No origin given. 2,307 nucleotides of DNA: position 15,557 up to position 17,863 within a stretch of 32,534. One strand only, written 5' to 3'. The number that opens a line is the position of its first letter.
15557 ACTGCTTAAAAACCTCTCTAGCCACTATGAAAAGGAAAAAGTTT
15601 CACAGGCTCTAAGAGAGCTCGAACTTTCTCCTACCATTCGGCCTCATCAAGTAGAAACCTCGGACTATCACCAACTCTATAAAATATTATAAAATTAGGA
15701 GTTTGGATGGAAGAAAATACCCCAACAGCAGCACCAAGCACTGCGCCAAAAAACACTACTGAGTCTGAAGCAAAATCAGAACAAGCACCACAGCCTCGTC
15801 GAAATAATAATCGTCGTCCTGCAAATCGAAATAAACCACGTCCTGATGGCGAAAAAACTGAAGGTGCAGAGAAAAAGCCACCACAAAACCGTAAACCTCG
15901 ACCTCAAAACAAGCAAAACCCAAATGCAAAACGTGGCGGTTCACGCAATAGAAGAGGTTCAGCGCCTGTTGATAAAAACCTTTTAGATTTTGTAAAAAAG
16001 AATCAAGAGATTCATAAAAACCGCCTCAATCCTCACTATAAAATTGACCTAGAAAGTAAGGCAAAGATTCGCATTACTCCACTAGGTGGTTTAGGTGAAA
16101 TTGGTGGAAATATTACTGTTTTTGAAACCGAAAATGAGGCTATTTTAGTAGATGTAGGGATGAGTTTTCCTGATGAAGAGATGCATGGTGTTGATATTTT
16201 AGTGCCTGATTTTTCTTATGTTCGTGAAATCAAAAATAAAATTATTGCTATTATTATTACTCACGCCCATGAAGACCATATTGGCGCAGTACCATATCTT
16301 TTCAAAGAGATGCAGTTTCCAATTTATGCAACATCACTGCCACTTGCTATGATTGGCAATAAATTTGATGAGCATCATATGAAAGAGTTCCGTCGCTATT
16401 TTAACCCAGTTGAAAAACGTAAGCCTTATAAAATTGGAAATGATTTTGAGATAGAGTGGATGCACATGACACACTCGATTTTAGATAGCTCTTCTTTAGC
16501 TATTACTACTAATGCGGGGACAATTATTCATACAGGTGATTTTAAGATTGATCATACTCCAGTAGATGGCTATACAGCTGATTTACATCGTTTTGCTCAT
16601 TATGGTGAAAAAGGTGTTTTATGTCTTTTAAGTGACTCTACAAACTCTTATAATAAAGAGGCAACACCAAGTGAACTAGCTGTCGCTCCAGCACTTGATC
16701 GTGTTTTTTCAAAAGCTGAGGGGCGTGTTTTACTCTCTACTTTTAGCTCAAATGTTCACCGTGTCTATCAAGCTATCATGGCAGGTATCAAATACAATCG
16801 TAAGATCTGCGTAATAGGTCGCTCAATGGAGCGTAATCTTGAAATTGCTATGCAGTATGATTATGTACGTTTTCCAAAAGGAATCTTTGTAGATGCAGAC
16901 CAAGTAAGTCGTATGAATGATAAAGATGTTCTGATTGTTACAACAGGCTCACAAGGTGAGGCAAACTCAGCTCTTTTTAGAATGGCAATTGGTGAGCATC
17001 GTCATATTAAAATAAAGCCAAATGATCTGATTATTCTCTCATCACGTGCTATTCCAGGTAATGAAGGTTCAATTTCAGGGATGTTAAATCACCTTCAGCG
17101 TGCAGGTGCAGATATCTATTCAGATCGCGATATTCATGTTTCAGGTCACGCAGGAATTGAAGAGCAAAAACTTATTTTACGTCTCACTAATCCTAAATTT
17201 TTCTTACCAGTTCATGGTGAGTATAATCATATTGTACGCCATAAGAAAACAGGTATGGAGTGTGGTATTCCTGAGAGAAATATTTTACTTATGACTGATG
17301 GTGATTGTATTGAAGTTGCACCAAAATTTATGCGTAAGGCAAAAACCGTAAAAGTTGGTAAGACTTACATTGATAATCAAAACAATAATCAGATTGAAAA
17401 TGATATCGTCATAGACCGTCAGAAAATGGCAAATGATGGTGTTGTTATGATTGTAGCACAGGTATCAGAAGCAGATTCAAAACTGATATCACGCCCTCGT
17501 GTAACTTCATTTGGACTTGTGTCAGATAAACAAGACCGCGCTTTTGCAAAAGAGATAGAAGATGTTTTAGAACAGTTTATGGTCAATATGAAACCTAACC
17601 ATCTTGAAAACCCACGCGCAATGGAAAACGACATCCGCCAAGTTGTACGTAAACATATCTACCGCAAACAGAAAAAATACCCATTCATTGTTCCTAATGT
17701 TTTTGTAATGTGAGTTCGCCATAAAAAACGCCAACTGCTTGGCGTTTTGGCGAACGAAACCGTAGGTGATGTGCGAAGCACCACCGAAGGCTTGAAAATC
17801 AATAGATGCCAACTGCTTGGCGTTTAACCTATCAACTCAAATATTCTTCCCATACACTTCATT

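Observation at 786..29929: A perfect palindrome, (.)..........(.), occurs 16 times in 32.5 kb: a HIP1-like highly iterated palindrome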

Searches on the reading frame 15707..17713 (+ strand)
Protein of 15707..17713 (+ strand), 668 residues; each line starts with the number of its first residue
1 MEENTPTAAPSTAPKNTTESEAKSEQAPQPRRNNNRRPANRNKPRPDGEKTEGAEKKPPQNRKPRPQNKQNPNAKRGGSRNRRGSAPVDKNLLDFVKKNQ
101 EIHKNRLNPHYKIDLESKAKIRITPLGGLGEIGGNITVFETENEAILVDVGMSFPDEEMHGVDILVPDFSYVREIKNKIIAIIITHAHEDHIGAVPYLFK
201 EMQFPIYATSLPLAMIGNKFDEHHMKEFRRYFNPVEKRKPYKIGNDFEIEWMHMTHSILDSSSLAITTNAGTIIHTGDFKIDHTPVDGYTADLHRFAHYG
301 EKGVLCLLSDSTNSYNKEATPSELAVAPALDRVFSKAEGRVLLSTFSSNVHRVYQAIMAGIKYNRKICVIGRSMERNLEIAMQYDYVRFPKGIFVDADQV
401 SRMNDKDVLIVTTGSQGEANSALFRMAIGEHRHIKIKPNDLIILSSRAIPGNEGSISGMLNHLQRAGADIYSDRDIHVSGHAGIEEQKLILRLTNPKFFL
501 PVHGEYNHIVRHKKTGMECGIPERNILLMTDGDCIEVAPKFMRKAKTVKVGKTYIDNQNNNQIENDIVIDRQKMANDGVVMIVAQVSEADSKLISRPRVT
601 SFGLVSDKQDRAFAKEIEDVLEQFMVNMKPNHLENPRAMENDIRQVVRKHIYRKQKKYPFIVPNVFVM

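Call 9: search_protein_families(library=pfam, proteins=[window:15707-17713:+])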
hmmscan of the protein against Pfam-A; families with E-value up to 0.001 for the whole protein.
window:15707-17713:+ (668 aa): 7 families
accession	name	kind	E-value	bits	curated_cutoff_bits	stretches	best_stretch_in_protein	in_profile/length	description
PF22505.1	RNase_J_b_CASP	-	1.2e-45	154.8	27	1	338-463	1-126/126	Ribonuclease J, beta-CASP domain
PF17770.6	RNase_J_C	-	4.9e-19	69.6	23.8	1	568-665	2-99/102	Ribonuclease J C-terminal domain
PF00753.33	Lactamase_B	-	8.4e-15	55.7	22.7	1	131-282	3-153/196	Metallo-beta-lactamase superfamily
PF12706.13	Lactamase_B_2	-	2.7e-08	34.1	27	1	176-280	28-144/200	Beta-lactamase superfamily domain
PF07521.17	RMMBL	-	1.7e-07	31.6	21.6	1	476-516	11-52/63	Zn-dependent metallo-hydrolase RNA specificity domain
PF05913.16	MupG_C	-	5e-05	23.9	24.4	1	543-595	53-105/116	6-phospho-N-acetylmuramidase, C-terminal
PF16661.11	Lactamase_B_6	-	7.6e-05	22.6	27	1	140-218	3-80/193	Metallo-beta-lactamase superfamily domain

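Call 11: search_protein_families(library=ncbifam, proteins=[window:15707-17713:+])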
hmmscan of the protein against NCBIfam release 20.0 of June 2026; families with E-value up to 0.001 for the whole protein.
window:15707-17713:+ (668 aa): 9 families
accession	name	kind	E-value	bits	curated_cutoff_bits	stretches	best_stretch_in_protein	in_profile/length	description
TIGR00649.1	MG423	subfamily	2e-187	623.9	400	1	121-665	1-545/546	RNase J family beta-CASP ribonuclease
NF047419.1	RNase_J1_RnjA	exception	8.7e-170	566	820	1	121-665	2-546/549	ribonuclease J1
TIGR03675.1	arCOG00543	equivalog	2.1e-17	62.6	580.2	1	116-210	170-261/631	beta-CASP ribonuclease aCPSF1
NF045584.1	cas14_MBL_CASP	equivalog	2.2e-08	32.9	800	1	122-209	2-82/612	type VII CRISPR-associated protein Cas14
NF012229.1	bla_class_B_core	domain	1.2e-06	28.7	100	1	131-255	12-121/139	metallo-beta-lactamase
NF033088.2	bla_subclass_B1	equivalog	1.3e-05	24.9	200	1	130-228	27-117/217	subclass B1 metallo-beta-lactamase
TIGR03413.1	GSH_gloB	equivalog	5.3e-05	22.7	200.8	1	171-210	36-75/248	hydroxyacylglutathione hydrolase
TIGR00361.1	ComEC_Rec2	equivalog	6.7e-05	21.2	190.05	1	134-278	451-583/663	DNA internalization-related competence protein ComEC/Rec2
TIGR02651.1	RNase_Z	equivalog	0.00024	20.3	292.95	1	177-257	50-139/302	ribonuclease Z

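Call 23: find_related_loci(query=window:15707-17713:+, collection=metagenome_contigs, flank=10000)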
Query window:15707-17713:+ (668 aa) in metagenome_contigs; peptide patterns used: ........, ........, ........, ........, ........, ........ (x = any residue, [..] = any of these).
386 stretches matched a pattern; 346 encode a relative of the query (tblastn E <= 1e-3); the best 80 are kept; 80 distinct loci.
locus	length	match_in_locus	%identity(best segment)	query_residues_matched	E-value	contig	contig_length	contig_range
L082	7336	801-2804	93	1-668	0e+0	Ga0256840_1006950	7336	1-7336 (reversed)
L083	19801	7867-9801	81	23-668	0e+0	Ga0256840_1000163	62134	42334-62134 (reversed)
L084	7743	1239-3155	80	15-668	0e+0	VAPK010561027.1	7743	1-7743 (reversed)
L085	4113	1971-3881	77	20-667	0e+0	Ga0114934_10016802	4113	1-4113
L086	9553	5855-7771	76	15-667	0e+0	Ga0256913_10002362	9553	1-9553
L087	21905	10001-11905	75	13-667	0e+0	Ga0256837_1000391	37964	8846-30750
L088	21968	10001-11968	75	15-668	0e+0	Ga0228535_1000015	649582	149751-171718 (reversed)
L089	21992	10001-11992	74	21-668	0e+0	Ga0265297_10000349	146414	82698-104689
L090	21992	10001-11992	74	21-668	0e+0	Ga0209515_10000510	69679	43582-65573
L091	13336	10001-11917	75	15-667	0e+0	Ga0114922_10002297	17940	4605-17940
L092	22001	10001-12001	73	10-668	0e+0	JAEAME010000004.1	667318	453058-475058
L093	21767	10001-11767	79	80-668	0e+0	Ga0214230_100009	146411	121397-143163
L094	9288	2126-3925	80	68-667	0e+0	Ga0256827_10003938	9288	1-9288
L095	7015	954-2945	73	7-668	0e+0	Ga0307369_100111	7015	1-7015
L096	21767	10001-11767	79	80-668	0e+0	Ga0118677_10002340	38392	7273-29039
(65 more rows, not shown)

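Call 40: find_homologous_proteins(query=window:15707-17713:+, max_evalue=1e-100)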
Query window:15707-17713:+ (668 aa): 7994 proteins with E <= 1e-100 among 8000 candidates; the best 120 are listed.
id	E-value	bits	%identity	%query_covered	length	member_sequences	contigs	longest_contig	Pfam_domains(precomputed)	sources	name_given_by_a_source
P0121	0.0e+0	1522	100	100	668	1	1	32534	PF17770.8,PF12706.14,PF22505.2,PF23023.2,PF07521.18,PF00753.34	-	-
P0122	0.0e+0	1468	96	100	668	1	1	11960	PF17770.8,PF12706.14,PF22505.2,PF23023.2,PF07521.18,PF00753.34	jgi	-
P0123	0.0e+0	1464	96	100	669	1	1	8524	PF17770.8,PF12706.14,PF22505.2,PF23023.2,PF07521.18,PF00753.34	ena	-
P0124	0.0e+0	1434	93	100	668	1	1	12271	PF17770.8,PF12706.14,PF22505.2,PF23023.2,PF07521.18,PF00753.34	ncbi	-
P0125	0.0e+0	1429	93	100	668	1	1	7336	PF17770.8,PF12706.14,PF22505.2,PF23023.2,PF07521.18,PF00753.34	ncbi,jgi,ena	-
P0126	0.0e+0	1396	90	100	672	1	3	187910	PF17770.8,PF12706.14,PF22505.2,PF23023.2,PF07521.18,PF00753.34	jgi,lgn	jgi:ribonuclease J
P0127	0.0e+0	1394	90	100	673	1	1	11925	PF17770.8,PF12706.14,PF22505.2,PF23023.2,PF07521.18,PF00753.34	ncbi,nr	ncbi:MAG: ribonuclease J [Campylobacterota bacterium]|nr:ribonuclease J [Campylobacterota bacterium]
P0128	0.0e+0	1385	89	100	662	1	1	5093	PF17770.8,PF12706.14,PF22505.2,PF23023.2,PF07521.18,PF00753.34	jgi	-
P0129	0.0e+0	1380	90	100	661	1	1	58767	PF17770.8,PF12706.14,PF22505.2,PF23023.2,PF07521.18,PF00753.34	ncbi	-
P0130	0.0e+0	1376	90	100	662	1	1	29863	PF17770.8,PF12706.14,PF22505.2,PF23023.2,PF07521.18,PF00753.34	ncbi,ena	-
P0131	0.0e+0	1369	88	100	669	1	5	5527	PF17770.8,PF12706.14,PF22505.2,PF23023.2,PF07521.18,PF00753.34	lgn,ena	-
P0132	0.0e+0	1367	88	100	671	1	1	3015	PF17770.8,PF12706.14,PF22505.2,PF23023.2,PF07521.18,PF00753.34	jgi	-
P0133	0.0e+0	1361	92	97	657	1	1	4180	PF17770.8,PF12706.14,PF22505.2,PF23023.2,PF07521.18,PF00753.34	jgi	jgi:ribonuclease J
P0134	0.0e+0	1359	91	97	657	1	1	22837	PF17770.8,PF12706.14,PF22505.2,PF23023.2,PF07521.18,PF00753.34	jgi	jgi:ribonuclease J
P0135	0.0e+0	1257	90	87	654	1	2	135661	PF17770.8,PF12706.14,PF22505.2,PF23023.2,PF07521.18,PF00753.34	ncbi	-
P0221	0.0e+0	1146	80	87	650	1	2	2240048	PF17770.8,PF12706.14,PF22505.2,PF23023.2,PF07521.18,PF00753.34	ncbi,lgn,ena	ncbi:ribonuclease J [Sulfurimonas sp. HSL3-2]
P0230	0.0e+0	1145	80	88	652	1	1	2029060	PF17770.8,PF12706.14,PF22505.2,PF23023.2,PF07521.18,PF00753.34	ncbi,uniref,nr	ncbi:ribonuclease J [Sulfurimonas paralvinellae]|uniref:Ribonuclease J n=1 Tax=Sulfurimonas paralvin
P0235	0.0e+0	1143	81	88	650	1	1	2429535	PF17770.8,PF12706.14,PF22505.2,PF23023.2,PF07521.18,PF00753.34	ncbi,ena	ncbi:ribonuclease J [Sulfurimonas sp.]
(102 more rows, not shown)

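Call 41: find_encoding_contigs(protein=P0122, flank=10000, max_places=2)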
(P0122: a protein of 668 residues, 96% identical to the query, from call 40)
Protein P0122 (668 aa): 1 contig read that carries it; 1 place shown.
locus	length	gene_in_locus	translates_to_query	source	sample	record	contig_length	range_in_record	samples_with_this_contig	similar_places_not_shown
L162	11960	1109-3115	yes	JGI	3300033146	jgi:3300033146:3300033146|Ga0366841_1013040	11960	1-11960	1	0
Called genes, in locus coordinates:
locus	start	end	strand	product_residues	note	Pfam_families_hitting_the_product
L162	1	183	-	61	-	?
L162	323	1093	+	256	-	PF00398:RrnaAD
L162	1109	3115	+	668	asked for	PF00753:Lactamase_B, PF12706:Lactamase_B_2 (weak), PF23023:Anti-Pycsar_Apyc1 (weak), PF22505:RNase_J_b_CASP, PF07521:RMMBL (weak), PF17770:RNase_J_C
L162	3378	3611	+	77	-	-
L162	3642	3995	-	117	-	PF00453:Ribosomal_L20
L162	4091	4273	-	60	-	PF01632:Ribosomal_L35p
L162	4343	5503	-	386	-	PF01477:PLAT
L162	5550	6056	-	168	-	PF05198:IF3_N, PF00707:IF3_C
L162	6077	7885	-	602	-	PF07973:tRNA_SAD, PF00587:tRNA-synt_2b, PF03129:HGTP_anticodon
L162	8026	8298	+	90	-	-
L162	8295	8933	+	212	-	PF00702:Hydrolase, PF13419:HAD_2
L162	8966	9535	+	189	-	PF03831:YjdM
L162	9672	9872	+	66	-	PF09720:Unstab_antitox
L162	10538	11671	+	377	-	PF01966:HD, PF13286:HD_assoc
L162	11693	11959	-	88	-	PF06429:Flg_bbr_C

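Call 42: find_encoding_contigs(protein=P0123, flank=10000, max_places=2)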
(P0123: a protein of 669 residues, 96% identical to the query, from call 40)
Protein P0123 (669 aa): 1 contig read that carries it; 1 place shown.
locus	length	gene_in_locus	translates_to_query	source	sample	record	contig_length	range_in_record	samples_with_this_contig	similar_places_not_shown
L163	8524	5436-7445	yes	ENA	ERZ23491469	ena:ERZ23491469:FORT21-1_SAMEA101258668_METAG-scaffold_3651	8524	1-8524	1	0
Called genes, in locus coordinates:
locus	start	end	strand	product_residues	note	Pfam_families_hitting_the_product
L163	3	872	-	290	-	?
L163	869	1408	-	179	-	PF01048:PNP_UDP_1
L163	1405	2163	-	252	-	PF00977:His_biosynth, PF05690:ThiG (faint), PF01207:Dus (faint), PF02581:TMP-TENI (faint), PF03060:NMO (faint)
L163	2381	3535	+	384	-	PF00990:GGDEF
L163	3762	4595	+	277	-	PF02511:Thy1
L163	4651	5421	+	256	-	PF00398:RrnaAD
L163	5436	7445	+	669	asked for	PF00753:Lactamase_B, PF12706:Lactamase_B_2 (weak), PF23023:Anti-Pycsar_Apyc1 (weak), PF22505:RNase_J_b_CASP, PF07521:RMMBL (weak), PF17770:RNase_J_C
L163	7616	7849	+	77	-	-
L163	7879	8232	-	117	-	PF00453:Ribosomal_L20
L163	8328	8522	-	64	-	?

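Call 43: find_encoding_contigs(protein=P0124, flank=10000, max_places=2)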
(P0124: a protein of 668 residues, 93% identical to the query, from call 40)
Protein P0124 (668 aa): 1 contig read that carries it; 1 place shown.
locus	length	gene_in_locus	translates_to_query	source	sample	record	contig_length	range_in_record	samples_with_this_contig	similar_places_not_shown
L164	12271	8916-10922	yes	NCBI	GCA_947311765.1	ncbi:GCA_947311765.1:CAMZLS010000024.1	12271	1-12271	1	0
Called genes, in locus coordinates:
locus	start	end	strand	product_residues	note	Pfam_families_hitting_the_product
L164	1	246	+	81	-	?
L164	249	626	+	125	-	PF14489:QueF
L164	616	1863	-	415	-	PF01743:PolyA_pol, PF12627:PolyA_pol_RNAbd (weak)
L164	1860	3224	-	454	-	PF00512:HisKA, PF02518:HATPase_c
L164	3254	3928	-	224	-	PF00072:Response_reg, PF00486:Trans_reg_C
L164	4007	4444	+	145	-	-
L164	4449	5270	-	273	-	-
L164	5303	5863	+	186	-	-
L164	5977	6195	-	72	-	PF00313:CSD, PF08206:OB_RNB (weak)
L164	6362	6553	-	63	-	PF09962:DUF2196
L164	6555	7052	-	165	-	-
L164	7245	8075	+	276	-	PF02511:Thy1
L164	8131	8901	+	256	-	PF00398:RrnaAD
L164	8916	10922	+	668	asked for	PF00753:Lactamase_B, PF12706:Lactamase_B_2 (weak), PF23023:Anti-Pycsar_Apyc1 (weak), PF22505:RNase_J_b_CASP, PF07521:RMMBL (weak), PF17770:RNase_J_C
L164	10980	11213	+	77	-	-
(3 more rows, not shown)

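Call 44: find_encoding_contigs(protein=P0126, flank=10000, max_places=2)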
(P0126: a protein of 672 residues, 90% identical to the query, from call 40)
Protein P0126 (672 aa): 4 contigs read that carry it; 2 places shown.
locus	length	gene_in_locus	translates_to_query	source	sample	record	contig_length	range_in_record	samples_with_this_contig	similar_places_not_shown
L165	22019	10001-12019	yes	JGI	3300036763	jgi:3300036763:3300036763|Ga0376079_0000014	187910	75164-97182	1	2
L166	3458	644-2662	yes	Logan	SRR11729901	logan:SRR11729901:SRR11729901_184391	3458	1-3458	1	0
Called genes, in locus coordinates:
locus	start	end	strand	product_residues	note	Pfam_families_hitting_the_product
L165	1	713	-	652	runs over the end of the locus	PF22673:MCP-like_PDC_1, PF02743:dCache_1 (weak), PF00990:GGDEF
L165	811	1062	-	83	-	-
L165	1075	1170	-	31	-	-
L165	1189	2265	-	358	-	PF21016:RlmN_N, PF04055:Radical_SAM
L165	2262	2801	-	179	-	PF01048:PNP_UDP_1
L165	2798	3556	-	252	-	PF00977:His_biosynth, PF05690:ThiG (faint), PF01207:Dus (faint), PF02581:TMP-TENI (faint), PF03060:NMO (faint)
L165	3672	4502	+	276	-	PF02511:Thy1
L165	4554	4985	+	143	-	PF05618:RimB-like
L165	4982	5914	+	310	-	PF18030:Rimk_N, PF02655:ATP-grasp_3, PF08443:RimK, PF14397:ATPgrasp_ST (faint), PF02955:GSH-S_ATP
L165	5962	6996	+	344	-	PF05343:Peptidase_M42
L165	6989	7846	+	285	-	PF03976:PPK2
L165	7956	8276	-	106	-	-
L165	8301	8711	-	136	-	PF07366:SnoaL, PF12680:SnoaL_2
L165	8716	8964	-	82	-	-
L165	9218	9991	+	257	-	PF00398:RrnaAD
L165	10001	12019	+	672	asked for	PF00753:Lactamase_B, PF23023:Anti-Pycsar_Apyc1 (weak), PF12706:Lactamase_B_2, PF22505:RNase_J_b_CASP, PF07521:RMMBL (weak), PF17770:RNase_J_C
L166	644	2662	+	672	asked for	PF00753:Lactamase_B, PF23023:Anti-Pycsar_Apyc1 (weak), PF12706:Lactamase_B_2, PF22505:RNase_J_b_CASP, PF07521:RMMBL (weak), PF17770:RNase_J_C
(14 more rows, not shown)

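Call 82: find_encoding_contigs(protein=P0230, flank=10000, max_places=1)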
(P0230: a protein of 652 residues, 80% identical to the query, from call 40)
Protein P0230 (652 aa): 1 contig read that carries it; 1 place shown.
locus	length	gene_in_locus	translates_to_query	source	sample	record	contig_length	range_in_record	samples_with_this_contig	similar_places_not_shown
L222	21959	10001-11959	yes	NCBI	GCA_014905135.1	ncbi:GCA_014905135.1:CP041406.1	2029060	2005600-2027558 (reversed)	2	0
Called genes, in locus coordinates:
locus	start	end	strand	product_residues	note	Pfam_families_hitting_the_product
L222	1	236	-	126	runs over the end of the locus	PF02623:FliW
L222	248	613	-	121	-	-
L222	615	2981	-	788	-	PF03477:ATP-cone, PF00317:Ribonuc_red_lgN, PF02867:Ribonuc_red_lgC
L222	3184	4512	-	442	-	PF00206:Lyase_1, PF10397:ADSL_C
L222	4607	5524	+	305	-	PF00849:PseudoU_synth_2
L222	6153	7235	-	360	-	PF21016:RlmN_N, PF04055:Radical_SAM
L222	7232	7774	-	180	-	PF01048:PNP_UDP_1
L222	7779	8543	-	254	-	PF00977:His_biosynth, PF05690:ThiG (faint), PF01207:Dus (faint), PF02581:TMP-TENI (faint), PF00478:IMPDH (faint), PF04309:G3P_antiterm (faint), PF03060:NMO (weak)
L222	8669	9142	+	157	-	PF13682:CZB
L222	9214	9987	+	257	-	PF00398:RrnaAD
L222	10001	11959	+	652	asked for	PF00753:Lactamase_B, PF23023:Anti-Pycsar_Apyc1 (weak), PF12706:Lactamase_B_2 (weak), PF22505:RNase_J_b_CASP, PF07521:RMMBL, PF17770:RNase_J_C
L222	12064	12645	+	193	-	PF01227:GTP_cyclohydroI, PF14489:QueF (weak)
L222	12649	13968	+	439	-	PF00006:ATP-synt_ab, PF18269:T3SS_ATPase_C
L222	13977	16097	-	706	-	PF23381:Beta-prop_IFT122_1st (faint), PF23383:Beta-prop_IFT140_1st (weak), PF23393:Beta-prop_WDR90_POC16_2nd, PF23414:Beta-prop_EML_2 (faint), PF24807:WD40_CDC20-Fz, PF24814:WD40_Prp19, PF24817:WD40_WDHD1_1st (weak), PF24796:WDR55 (weak), +7 more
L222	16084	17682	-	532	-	PF01368:DHH, PF02272:DHHA1, PF17768:RecJ_OB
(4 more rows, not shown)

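Call 83: find_encoding_contigs(protein=P0221, flank=10000, max_places=1)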
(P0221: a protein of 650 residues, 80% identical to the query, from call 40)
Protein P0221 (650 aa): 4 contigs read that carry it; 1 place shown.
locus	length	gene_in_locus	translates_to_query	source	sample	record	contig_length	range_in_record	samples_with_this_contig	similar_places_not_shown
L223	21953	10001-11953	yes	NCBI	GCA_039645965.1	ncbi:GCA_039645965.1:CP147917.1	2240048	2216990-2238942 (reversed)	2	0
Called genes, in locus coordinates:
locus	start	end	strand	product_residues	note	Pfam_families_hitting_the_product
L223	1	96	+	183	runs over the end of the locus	PF08274:Zn_Ribbon_YjdM (weak), PF03831:YjdM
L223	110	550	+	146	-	PF01451:LMWPc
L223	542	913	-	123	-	-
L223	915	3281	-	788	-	PF03477:ATP-cone, PF00317:Ribonuc_red_lgN, PF02867:Ribonuc_red_lgC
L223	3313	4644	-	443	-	PF00206:Lyase_1, PF10397:ADSL_C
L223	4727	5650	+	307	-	PF00849:PseudoU_synth_2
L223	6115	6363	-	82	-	-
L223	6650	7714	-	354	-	PF21016:RlmN_N, PF04055:Radical_SAM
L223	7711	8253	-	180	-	PF01048:PNP_UDP_1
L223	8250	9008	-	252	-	PF00977:His_biosynth, PF05690:ThiG (faint), PF01207:Dus (faint), PF02581:TMP-TENI (faint), PF00478:IMPDH (faint), PF04309:G3P_antiterm (faint), PF03060:NMO (weak)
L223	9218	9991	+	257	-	PF00398:RrnaAD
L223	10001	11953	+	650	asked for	PF00753:Lactamase_B, PF23023:Anti-Pycsar_Apyc1 (weak), PF12706:Lactamase_B_2 (weak), PF22505:RNase_J_b_CASP, PF07521:RMMBL, PF17770:RNase_J_C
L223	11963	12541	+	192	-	PF01227:GTP_cyclohydroI, PF14489:QueF (weak)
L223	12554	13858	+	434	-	PF00006:ATP-synt_ab, PF18269:T3SS_ATPase_C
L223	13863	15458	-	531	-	PF01368:DHH, PF02272:DHHA1, PF17768:RecJ_OB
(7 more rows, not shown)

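Call 84: find_encoding_contigs(protein=P0235, flank=10000, max_places=1)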
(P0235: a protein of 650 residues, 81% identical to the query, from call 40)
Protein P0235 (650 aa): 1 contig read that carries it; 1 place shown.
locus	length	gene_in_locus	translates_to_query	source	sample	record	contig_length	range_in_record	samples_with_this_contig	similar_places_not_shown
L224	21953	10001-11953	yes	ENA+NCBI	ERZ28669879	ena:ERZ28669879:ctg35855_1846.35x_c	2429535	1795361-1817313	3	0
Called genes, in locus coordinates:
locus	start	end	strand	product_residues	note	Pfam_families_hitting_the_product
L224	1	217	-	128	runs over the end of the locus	PF02623:FliW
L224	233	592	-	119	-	-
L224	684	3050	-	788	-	PF03477:ATP-cone, PF00317:Ribonuc_red_lgN, PF02867:Ribonuc_red_lgC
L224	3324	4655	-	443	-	PF00206:Lyase_1, PF10397:ADSL_C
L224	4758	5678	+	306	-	PF01479:S4 (faint), PF00849:PseudoU_synth_2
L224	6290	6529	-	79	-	-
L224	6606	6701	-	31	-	-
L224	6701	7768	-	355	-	PF21016:RlmN_N, PF04055:Radical_SAM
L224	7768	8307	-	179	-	PF01048:PNP_UDP_1 (weak)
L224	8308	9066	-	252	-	PF00977:His_biosynth, PF05690:ThiG (faint), PF01207:Dus (faint), PF02581:TMP-TENI (faint), PF04309:G3P_antiterm (faint), PF03060:NMO (weak)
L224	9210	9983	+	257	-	PF00398:RrnaAD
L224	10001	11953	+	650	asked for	PF00753:Lactamase_B, PF23023:Anti-Pycsar_Apyc1 (faint), PF12706:Lactamase_B_2, PF22505:RNase_J_b_CASP, PF07521:RMMBL (weak), PF17770:RNase_J_C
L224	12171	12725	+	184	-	PF00440:TetR_N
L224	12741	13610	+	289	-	PF01058:Oxidored_q6, PF14720:NiFe_hyd_SSU_C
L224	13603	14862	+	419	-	PF00374:NiFeSe_Hases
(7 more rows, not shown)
